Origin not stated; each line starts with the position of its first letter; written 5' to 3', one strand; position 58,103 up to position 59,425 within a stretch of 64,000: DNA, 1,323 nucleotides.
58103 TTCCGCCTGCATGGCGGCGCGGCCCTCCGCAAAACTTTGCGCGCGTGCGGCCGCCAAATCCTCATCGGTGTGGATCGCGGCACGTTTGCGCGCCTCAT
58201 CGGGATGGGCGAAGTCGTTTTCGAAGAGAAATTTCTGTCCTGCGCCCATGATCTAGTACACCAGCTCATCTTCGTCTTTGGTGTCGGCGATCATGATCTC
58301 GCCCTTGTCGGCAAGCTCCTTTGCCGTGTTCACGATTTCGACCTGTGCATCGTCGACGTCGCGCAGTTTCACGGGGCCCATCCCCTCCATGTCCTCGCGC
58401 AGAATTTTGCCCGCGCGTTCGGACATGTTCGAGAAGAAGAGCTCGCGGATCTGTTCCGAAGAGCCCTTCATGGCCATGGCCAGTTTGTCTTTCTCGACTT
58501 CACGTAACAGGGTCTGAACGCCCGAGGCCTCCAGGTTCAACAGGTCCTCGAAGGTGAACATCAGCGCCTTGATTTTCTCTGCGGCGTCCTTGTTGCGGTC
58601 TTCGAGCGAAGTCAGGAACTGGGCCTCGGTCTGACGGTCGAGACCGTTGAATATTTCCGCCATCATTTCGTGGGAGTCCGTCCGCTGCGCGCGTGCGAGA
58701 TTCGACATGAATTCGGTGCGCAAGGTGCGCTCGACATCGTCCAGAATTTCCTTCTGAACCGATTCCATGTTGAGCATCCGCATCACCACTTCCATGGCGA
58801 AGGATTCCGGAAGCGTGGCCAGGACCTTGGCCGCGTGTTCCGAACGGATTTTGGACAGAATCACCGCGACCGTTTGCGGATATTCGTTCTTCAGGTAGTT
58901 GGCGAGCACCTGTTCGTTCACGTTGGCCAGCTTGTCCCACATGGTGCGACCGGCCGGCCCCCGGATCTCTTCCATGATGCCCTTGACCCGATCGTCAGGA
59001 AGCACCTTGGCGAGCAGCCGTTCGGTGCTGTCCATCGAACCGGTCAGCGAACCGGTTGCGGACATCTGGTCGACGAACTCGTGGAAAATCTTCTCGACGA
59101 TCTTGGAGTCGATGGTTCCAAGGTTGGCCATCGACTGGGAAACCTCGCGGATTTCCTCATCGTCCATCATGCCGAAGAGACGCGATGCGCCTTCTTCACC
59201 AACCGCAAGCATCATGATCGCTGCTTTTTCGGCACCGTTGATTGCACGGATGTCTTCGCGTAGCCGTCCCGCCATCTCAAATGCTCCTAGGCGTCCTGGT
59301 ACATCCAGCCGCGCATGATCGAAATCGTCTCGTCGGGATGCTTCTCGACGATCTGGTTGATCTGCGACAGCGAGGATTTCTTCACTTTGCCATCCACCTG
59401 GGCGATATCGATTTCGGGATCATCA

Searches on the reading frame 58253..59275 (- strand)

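Call 74: search_protein_families(library=pfam, proteins=[window:58253-59275:-], max_evalue=0.00001)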
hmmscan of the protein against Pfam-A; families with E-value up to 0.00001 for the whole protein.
window:58253-59275:- (340 aa): 3 families
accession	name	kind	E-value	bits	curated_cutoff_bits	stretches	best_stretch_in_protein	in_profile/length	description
PF01706.21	FliG_C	-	1e-42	145.2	23.3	1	223-329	2-108/108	FliG C-terminal domain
PF14842.11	FliG_N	-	4.4e-33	114.4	25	1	12-113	2-104/104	FliG N-terminal domain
PF14841.11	FliG_M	-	2.1e-30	105.2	25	1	122-194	2-74/76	FliG middle domain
